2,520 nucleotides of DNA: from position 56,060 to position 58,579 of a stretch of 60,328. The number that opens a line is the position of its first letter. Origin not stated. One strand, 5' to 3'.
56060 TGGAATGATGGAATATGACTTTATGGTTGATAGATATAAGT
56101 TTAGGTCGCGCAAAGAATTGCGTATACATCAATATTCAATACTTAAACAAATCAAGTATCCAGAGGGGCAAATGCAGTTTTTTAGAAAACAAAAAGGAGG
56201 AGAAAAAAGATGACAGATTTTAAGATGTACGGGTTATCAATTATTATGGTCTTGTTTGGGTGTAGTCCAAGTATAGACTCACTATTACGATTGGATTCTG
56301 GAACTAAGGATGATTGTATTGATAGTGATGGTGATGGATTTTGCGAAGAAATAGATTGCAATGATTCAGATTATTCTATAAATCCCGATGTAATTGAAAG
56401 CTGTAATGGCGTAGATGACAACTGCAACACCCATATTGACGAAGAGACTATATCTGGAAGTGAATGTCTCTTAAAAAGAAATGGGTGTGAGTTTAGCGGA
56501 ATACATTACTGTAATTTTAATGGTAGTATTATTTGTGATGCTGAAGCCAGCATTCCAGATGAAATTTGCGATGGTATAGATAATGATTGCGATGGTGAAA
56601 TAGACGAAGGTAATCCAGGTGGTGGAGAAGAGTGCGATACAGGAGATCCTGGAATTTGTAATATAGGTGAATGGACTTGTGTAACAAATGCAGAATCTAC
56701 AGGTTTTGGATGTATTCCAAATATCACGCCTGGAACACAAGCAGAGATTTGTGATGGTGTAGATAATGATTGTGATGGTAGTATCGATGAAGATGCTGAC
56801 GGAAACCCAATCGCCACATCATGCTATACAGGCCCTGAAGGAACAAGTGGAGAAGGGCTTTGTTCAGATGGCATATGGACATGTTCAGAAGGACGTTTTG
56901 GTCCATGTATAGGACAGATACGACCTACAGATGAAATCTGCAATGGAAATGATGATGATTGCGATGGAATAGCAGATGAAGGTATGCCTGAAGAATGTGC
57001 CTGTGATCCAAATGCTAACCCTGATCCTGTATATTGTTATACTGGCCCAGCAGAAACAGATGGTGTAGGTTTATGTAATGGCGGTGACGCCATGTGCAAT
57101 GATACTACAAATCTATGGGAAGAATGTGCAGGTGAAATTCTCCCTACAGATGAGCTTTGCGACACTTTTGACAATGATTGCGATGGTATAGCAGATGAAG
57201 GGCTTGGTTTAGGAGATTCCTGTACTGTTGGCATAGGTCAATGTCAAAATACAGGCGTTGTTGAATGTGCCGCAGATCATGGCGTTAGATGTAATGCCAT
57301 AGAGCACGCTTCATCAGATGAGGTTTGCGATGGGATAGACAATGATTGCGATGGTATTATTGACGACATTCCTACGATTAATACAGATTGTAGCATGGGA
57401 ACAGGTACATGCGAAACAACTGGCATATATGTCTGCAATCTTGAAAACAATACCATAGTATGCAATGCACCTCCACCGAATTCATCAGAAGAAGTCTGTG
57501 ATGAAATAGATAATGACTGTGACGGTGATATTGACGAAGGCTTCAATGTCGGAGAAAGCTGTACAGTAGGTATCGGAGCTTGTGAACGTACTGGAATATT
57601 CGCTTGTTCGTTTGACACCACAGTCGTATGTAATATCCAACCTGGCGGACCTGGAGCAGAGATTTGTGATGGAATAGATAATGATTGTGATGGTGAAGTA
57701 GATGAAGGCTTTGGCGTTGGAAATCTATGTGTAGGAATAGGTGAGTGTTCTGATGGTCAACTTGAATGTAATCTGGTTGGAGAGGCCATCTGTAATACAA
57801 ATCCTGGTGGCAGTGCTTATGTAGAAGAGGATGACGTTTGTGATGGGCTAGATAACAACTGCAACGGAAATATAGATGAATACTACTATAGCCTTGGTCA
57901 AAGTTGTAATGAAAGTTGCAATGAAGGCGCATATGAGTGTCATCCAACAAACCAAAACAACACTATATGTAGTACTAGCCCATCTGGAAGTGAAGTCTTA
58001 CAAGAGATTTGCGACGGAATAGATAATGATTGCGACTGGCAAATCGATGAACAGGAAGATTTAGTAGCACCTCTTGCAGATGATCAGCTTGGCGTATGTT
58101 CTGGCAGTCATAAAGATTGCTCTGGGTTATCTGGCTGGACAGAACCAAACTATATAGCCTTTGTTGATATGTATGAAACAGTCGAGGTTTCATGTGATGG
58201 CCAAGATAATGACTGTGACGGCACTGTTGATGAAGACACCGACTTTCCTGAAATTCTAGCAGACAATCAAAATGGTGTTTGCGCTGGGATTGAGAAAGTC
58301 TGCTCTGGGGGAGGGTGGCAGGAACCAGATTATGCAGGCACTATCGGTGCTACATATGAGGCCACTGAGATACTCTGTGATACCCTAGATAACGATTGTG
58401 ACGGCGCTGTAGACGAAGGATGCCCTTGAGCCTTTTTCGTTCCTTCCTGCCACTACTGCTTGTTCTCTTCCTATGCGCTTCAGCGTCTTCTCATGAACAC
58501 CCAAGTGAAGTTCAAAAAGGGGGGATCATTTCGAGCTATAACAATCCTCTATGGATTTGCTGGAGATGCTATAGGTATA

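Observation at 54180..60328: Low-GC genomic island carrying a three-lipoprotein operon, including a second MopE-repeat protein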

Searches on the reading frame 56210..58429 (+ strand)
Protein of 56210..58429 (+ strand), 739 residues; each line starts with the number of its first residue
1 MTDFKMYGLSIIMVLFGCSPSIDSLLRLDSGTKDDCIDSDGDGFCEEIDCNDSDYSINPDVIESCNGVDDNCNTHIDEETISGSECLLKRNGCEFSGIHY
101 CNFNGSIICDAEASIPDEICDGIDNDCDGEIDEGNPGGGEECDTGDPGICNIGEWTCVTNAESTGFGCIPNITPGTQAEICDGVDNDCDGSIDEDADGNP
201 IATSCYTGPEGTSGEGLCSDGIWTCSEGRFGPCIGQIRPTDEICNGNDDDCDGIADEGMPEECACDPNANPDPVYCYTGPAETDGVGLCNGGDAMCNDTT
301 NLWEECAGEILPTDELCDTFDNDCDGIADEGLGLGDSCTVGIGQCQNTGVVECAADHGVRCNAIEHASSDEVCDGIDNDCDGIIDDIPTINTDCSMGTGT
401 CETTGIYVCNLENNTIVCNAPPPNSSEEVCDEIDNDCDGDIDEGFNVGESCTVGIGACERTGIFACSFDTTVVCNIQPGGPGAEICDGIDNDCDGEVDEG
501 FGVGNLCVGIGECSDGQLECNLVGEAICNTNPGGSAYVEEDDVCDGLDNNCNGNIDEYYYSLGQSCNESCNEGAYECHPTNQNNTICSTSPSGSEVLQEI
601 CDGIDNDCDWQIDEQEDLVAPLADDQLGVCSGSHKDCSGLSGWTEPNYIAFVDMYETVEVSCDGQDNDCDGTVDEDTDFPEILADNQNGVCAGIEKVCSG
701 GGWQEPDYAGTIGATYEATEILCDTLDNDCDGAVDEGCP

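Call 10: search_protein_families(library=pfam, proteins=[window:56210-58429:+], max_evalue=0.01)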
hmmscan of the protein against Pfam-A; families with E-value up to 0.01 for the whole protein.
window:56210-58429:+ (739 aa): 1 family
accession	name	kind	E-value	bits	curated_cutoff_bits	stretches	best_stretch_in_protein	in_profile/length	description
PF11617.13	Cu-binding_MopE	-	3.2e-47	158.9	27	10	49-78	1-30/30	Putative metal-binding motif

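Call 11: find_encoding_contigs(protein=window:56210-58429:+, flank=10000, max_places=6)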
Protein window:56210-58429:+ (739 aa): 4 contigs read that carry it; 3 places shown.
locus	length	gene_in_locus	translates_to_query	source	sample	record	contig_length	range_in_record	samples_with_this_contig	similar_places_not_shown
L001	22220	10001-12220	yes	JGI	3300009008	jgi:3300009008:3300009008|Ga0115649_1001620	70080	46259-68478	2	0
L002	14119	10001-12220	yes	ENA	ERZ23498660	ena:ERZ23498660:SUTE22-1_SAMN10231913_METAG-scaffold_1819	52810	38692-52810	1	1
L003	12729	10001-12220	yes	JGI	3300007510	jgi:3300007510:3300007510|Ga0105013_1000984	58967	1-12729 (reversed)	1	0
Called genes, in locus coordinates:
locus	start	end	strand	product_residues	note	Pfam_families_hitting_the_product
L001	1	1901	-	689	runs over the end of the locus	PF02412:TSP_3 (weak)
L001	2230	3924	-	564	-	PF02463:SMC_N, PF13476:AAA_23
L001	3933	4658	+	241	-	-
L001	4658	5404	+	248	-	-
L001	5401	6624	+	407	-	PF07730:HisKA_3, PF02518:HATPase_c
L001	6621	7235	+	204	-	PF00072:Response_reg, PF00196:GerE, PF08281:Sigma70_r4_2 (weak)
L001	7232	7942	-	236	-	PF00588:SpoU_methylase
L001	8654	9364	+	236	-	-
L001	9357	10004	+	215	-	-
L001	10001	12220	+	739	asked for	PF11617:Cu-binding_MopE (weak)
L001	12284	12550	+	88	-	-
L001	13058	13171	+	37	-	-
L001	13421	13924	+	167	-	-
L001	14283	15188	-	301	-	-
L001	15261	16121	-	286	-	PF08281:Sigma70_r4_2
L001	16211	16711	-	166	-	PF02367:TsaE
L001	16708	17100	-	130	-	PF00293:NUDIX, PF14815:NUDIX_4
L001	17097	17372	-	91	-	-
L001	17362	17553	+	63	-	-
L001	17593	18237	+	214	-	-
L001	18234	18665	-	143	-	-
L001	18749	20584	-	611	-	PF00069:Pkinase, PF07714:PK_Tyr_Ser-Thr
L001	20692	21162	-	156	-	-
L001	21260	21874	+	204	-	-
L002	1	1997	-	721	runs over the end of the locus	PF02412:TSP_3 (weak)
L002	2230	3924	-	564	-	PF02463:SMC_N, PF13476:AAA_23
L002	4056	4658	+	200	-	-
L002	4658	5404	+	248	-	-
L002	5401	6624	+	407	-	PF07730:HisKA_3, PF02518:HATPase_c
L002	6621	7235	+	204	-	PF00072:Response_reg, PF00196:GerE, PF08281:Sigma70_r4_2 (weak)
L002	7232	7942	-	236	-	PF00588:SpoU_methylase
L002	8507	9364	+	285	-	-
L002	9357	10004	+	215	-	-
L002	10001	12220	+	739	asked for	PF11617:Cu-binding_MopE (weak)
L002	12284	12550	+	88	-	-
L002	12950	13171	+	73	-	-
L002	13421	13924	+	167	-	-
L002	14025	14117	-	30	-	?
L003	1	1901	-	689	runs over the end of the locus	PF02412:TSP_3 (weak)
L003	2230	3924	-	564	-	PF02463:SMC_N, PF13476:AAA_23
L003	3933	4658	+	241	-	-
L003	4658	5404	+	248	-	-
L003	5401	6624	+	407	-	PF07730:HisKA_3, PF02518:HATPase_c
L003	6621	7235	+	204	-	PF00072:Response_reg, PF00196:GerE, PF08281:Sigma70_r4_2 (weak)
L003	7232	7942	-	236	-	PF00588:SpoU_methylase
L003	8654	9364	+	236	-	-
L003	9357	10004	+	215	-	-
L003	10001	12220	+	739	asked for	PF11617:Cu-binding_MopE (weak)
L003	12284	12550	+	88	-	-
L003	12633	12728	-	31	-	?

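Call 24: find_homologous_proteins(query=window:56210-58429:+)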
Query window:56210-58429:+ (739 aa): 4464 proteins with E <= 0.001 among 8000 candidates; the best 120 are listed.
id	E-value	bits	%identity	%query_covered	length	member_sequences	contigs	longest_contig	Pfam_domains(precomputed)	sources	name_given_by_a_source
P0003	0.0e+0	1687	100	100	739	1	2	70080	PF11617.14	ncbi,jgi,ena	-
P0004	0.0e+0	1031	59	100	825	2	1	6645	PF11617.14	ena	-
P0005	8.1e-274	929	61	99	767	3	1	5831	PF11617.14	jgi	-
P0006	9.7e-261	886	55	99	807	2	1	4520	PF11617.14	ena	-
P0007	6.6e-207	708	31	91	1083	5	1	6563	PF11617.14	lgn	-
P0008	3.2e-200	686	36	91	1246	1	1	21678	PF11617.14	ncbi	ncbi:MAG: MopE-related protein, partial [Myxococcales bacterium]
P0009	3.2e-198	679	34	93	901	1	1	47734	PF11617.14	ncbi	-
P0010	4.1e-196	672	37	91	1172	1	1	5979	PF11617.14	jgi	-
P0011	1.5e-190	654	36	92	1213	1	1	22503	PF11617.14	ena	-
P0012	6.2e-186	638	38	68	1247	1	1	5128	PF11617.14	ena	-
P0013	6.1e-183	629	30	91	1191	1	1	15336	PF11617.14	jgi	jgi:hypothetical protein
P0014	5.1e-175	602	38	78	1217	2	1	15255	PF11617.14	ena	-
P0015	5.5e-172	592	50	82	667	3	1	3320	PF11617.14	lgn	-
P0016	3.1e-163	563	36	89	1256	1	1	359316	PF13229.13,PF11617.14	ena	-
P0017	1.0e-160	555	33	93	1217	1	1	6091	PF01839.30,PF11617.14,PF13517.13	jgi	jgi:hypothetical protein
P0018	5.9e-159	549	33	91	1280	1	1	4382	PF11617.14,PF03781.23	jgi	jgi:cysteine-rich repeat protein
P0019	5.8e-153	529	37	83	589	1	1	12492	PF11617.14,PF14453.13,PF21989.3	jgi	-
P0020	2.1e-150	521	37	78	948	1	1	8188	PF11617.14,PF03781.23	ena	-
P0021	3.5e-150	520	39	91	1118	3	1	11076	PF11617.14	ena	-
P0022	1.9e-147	511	35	84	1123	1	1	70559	PF11617.14,PF13948.12,PF03781.23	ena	-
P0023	8.4e-146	506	38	95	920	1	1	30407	PF11617.14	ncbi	-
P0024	2.0e-141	491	40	91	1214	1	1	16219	PF01839.30,PF11617.14,PF13517.13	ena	-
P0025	6.7e-141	489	33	84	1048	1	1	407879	PF11617.14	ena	-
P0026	1.2e-138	482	36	83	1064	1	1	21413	PF11617.14,PF13540.13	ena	-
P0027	9.2e-137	476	35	92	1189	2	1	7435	PF11617.14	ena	-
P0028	2.0e-135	471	36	84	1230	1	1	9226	PF11617.14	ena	-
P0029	2.7e-135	471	44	69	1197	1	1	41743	PF11617.14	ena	-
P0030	1.5e-134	468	38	50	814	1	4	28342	PF11617.14,PF00092.35,PF13519.13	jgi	jgi:hypothetical protein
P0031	3.6e-132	461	33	89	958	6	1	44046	PF11617.14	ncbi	-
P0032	3.6e-131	457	40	70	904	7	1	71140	PF00530.24,PF15494.12,PF11617.14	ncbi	-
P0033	7.5e-131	456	35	67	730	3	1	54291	PF11617.14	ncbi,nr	ncbi:MAG: hypothetical protein H6699_09175, partial [Myxococcales bacterium]|nr:hypothetical protein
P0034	2.5e-128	448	37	69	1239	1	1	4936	PF11617.14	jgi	jgi:hypothetical protein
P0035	1.0e-126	443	34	91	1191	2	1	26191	PF11617.14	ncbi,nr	ncbi:MAG TPA: MopE-related protein, partial [Polyangium sp.]|nr:MopE-related protein [Polyangium sp.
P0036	1.8e-126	442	34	88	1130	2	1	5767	PF11617.14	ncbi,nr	ncbi:hypothetical protein KKB55_19685, partial [Myxococcota bacterium]|nr:hypothetical protein [Myxo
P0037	7.1e-126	440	35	77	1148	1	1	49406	PF11617.14,PF00415.25,PF13540.13,PF25390.2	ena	-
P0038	1.3e-124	436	36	86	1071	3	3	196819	PF11617.14,PF13540.13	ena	-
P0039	1.4e-123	432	34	90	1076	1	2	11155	PF11617.14,PF13540.13,PF25390.2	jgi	jgi:hypothetical protein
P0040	2.0e-121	425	40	84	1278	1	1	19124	PF11617.14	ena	-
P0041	1.6e-120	422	35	92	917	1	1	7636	PF26780.1,PF11617.14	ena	-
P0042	2.3e-120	422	34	86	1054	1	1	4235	PF11617.14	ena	-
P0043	1.0e-119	419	37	76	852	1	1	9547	PF11617.14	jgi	jgi:hypothetical protein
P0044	1.5e-119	419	39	61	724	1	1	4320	PF11617.14,PF13540.13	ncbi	-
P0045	5.7e-118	414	38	91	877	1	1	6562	PF11617.14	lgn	-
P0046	7.3e-118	413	33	79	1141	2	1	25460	PF11617.14,PF03781.23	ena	-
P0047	1.1e-117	413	35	93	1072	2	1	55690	PF11617.14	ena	-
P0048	1.6e-117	412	34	84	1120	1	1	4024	PF11617.14,PF03781.23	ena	-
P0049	2.7e-117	411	36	75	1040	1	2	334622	PF11617.14,PF23419.3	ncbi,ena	-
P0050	5.9e-117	410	35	92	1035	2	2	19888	PF11617.14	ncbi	-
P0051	2.5e-114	402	32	84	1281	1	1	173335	PF11617.14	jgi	-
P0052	9.0e-114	400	33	78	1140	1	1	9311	PF11617.14,PF03781.23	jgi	jgi:formylglycine-generating enzyme required for sulfatase activity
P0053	1.0e-113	400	32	88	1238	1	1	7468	PF11617.14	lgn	-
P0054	4.3e-113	398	32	91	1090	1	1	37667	PF22352.3,PF00801.27,PF11617.14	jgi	jgi:hypothetical protein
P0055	5.1e-113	397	32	99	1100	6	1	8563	PF22352.3,PF00801.27,PF17963.8,PF11617.14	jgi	-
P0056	1.5e-112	396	37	68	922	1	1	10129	PF11617.14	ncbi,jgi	jgi:hypothetical protein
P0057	2.2e-112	395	33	83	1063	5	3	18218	PF22352.3,PF11617.14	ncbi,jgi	jgi:hypothetical protein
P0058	5.0e-112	394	33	92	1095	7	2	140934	PF11617.14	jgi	-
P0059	6.1e-112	394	40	94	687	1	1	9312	PF11617.14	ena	-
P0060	8.1e-112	393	39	76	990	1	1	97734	PF11617.14,PF13517.13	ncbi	-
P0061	9.4e-112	393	33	81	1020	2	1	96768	PF11617.14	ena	-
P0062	2.3e-111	392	38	70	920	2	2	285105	PF01839.30,PF11617.14,PF13517.13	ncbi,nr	ncbi:VCBS repeat-containing protein [Bradymonadaceae bacterium TMQ3]|nr:VCBS repeat-containing prote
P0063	4.6e-111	391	34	76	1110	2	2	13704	PF11617.14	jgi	jgi:hypothetical protein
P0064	4.9e-111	391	38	76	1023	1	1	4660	PF11617.14,PF00415.25,PF13540.13,PF25390.2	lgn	-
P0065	1.4e-110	389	33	87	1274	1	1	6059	PF11617.14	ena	-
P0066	6.8e-110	387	33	78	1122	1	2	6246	PF11617.14,PF03781.23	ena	-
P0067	7.1e-110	387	40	57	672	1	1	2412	PF11617.14,PF03781.23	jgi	jgi:hypothetical protein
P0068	1.3e-109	386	36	91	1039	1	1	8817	PF11617.14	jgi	-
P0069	1.6e-109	386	33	78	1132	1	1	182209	PF11617.14,PF03781.23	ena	-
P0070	4.7e-108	381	31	98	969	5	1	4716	PF11617.14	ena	-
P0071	9.7e-108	380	35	91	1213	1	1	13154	PF11617.14,PF03781.23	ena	-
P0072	2.5e-107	378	36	79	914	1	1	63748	PF11617.14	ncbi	ncbi:MAG: MopE-related protein [Bradymonadia bacterium]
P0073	3.0e-107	378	37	79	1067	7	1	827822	PF11617.14,PF13540.13,PF18884.6,PF25390.2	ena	-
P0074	4.1e-107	378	33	77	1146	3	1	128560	PF11617.14,PF03781.23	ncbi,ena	-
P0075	3.5e-106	375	38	64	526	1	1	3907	PF11617.14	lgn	-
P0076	6.3e-106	374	36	84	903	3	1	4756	PF11617.14,PF03781.23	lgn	-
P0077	1.8e-105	372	42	58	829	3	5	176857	PF01839.30,PF11617.14,PF13517.13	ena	-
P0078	1.9e-105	372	34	72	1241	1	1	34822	PF11617.14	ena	-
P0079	3.2e-105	371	35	95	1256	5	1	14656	PF13229.13,PF07602.18,PF11617.14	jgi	jgi:hypothetical protein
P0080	5.7e-105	371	36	72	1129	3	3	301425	PF11617.14,PF13540.13,PF25390.2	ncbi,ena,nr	ncbi:MAG: hypothetical protein CMH52_05800 [Myxococcales bacterium]|nr:hypothetical protein [Myxococ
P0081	6.4e-105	370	35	77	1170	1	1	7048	PF11617.14,PF03781.23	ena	-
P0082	3.8e-104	368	31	99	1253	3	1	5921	PF11617.14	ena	-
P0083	9.5e-104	367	33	91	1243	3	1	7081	PF11617.14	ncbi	-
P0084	6.1e-103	364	32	87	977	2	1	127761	PF26766.1,PF11617.14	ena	-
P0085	5.5e-102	361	39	57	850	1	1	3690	PF11617.14,PF01419.23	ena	-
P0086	8.0e-102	360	34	62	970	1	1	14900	PF11617.14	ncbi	-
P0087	9.0e-102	360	33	75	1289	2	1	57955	PF11617.14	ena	-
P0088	9.2e-102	360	33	75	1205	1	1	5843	PF11617.14,PF03160.21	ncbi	-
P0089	9.6e-102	360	36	84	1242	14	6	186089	PF13229.13,PF07602.18,PF11617.14,PF05048.20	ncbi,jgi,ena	jgi:hypothetical protein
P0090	2.7e-101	358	31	85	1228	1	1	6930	PF11617.14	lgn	-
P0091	4.7e-101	358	36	84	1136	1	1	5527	PF11617.14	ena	-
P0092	7.3e-101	357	35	84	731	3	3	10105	PF11617.14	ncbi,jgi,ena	jgi:hypothetical protein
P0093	2.0e-100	356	39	62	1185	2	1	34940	PF11617.14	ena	-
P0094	3.3e-100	355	36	92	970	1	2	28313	PF11617.14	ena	-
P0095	3.3e-100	355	33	85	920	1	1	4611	PF11617.14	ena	-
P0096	4.2e-100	355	36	92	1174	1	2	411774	PF11617.14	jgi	jgi:Putative metal-binding motif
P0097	7.1e-100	354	35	92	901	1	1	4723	PF11617.14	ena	-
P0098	2.0e-99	352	36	84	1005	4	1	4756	PF11617.14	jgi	jgi:hypothetical protein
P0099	4.3e-99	351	34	81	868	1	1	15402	PF11617.14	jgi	jgi:hypothetical protein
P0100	1.0e-98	350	39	59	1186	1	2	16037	PF11617.14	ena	-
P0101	4.0e-98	348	32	85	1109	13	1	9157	PF22352.3,PF17963.8,PF11617.14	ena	-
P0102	1.5e-97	346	36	87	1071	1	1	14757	PF11617.14,PF13540.13,PF25390.2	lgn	-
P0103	1.7e-96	343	30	83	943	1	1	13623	PF11617.14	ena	-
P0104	2.2e-96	342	35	78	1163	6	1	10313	PF11617.14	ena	-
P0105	3.4e-96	342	39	69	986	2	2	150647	PF11617.14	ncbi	-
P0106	6.0e-96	341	34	91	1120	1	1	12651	PF11617.14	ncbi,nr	ncbi:MAG: MopE-related protein [Deltaproteobacteria bacterium]|nr:MopE-related protein [Deltaproteob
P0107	1.6e-95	339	33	84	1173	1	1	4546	PF11617.14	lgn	-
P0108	2.4e-95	339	37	57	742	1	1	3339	PF11617.14,PF03781.23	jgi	jgi:formylglycine-generating enzyme required for sulfatase activity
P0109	1.1e-94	337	30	73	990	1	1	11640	PF11617.14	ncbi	-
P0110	1.1e-94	337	37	84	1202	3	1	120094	PF11617.14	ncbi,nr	ncbi:MAG TPA: MopE-related protein [Candidatus Eisenbacteria bacterium]|nr:MopE-related protein [Can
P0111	2.6e-94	335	33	83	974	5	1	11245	PF11617.14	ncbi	-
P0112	3.7e-94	335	37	59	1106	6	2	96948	PF11617.14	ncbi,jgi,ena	-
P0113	2.8e-93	332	34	76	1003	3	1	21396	PF11617.14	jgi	jgi:hypothetical protein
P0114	2.8e-93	332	32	85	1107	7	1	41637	PF22352.3,PF00801.27,PF17963.8,PF11617.14,PF18911.7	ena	-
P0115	3.0e-93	332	37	68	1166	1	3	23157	PF11617.14,PF13540.13,PF25390.2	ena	-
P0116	9.0e-93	330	33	92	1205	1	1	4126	PF11617.14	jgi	-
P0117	1.0e-92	330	31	92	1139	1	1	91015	PF11617.14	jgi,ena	-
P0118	1.1e-92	330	39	72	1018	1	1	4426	PF26766.1,PF11617.14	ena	-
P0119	1.4e-92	330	34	60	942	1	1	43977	PF11617.14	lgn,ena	-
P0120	3.0e-92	329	33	71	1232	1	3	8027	PF11617.14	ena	-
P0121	5.8e-92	328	31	89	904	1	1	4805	PF22352.3,PF11617.14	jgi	jgi:hypothetical protein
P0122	7.1e-92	327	38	65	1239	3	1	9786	PF11617.14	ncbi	-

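Call 25: find_encoding_contigs(protein=P0004, flank=10000, max_places=3)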
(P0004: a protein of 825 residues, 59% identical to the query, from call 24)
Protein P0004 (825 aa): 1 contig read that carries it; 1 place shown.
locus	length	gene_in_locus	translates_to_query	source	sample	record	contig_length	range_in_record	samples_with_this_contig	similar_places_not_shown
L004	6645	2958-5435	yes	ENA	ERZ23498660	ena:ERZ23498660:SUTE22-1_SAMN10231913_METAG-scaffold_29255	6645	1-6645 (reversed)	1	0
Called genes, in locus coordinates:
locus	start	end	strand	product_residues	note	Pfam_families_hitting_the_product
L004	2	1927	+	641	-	?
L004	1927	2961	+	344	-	-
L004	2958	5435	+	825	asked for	PF11617:Cu-binding_MopE (weak)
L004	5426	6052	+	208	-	-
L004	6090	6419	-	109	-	-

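Call 26: find_encoding_contigs(protein=P0005, flank=10000, max_places=3)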
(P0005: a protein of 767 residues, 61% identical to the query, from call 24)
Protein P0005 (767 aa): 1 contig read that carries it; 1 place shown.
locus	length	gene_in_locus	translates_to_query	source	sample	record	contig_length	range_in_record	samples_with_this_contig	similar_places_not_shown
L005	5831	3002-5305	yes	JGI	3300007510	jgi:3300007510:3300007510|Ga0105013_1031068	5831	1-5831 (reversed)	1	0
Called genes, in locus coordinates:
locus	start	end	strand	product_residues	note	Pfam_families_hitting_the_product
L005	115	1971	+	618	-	-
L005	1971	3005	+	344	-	-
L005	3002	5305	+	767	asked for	PF11617:Cu-binding_MopE (weak)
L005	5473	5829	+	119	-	?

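Call 27: find_encoding_contigs(protein=P0006, flank=10000, max_places=3)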
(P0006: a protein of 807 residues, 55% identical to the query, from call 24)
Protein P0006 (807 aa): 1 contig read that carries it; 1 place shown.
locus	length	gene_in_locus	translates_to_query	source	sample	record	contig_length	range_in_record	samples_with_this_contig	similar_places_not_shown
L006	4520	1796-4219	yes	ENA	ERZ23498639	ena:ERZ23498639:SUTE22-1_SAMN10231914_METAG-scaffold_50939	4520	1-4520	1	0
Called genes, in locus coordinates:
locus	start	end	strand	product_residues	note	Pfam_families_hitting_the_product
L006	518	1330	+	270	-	-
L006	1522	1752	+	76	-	-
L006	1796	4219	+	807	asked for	PF11617:Cu-binding_MopE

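Call 42: find_related_loci(query=L004:5426-6052:+, collection=metagenome_contigs, flank=10000)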
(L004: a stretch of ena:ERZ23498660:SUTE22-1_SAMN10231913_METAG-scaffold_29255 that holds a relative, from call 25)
Query L004:5426-6052:+ (208 aa) in metagenome_contigs; peptide patterns used: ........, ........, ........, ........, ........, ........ (x = any residue, [..] = any of these).
67 stretches matched a pattern, but none encodes a relative of the query by tblastn (E <= 1e-3).

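Call 49: find_encoding_contigs(protein=P0015, flank=8000, max_places=3)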
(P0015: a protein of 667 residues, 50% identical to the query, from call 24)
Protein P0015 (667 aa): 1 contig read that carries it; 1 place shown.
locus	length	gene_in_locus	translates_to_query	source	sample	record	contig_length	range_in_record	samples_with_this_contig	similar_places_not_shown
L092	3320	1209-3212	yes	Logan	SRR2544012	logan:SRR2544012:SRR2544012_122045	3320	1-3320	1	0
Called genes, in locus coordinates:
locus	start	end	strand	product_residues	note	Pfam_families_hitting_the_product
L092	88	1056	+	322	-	-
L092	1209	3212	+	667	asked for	PF11617:Cu-binding_MopE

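Call 55: find_encoding_contigs(protein=P0125, flank=10000, max_places=5)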
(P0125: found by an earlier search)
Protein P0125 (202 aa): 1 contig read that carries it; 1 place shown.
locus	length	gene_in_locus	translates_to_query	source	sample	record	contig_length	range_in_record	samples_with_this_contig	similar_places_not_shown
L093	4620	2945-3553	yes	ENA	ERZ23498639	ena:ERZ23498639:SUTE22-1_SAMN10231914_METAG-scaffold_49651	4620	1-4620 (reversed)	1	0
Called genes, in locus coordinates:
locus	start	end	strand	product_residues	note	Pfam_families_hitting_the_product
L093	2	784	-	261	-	?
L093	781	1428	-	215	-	-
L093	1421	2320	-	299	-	-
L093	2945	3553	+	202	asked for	PF00588:SpoU_methylase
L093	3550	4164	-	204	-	PF00072:Response_reg, PF00196:GerE, PF08281:Sigma70_r4_2 (weak)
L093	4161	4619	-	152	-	?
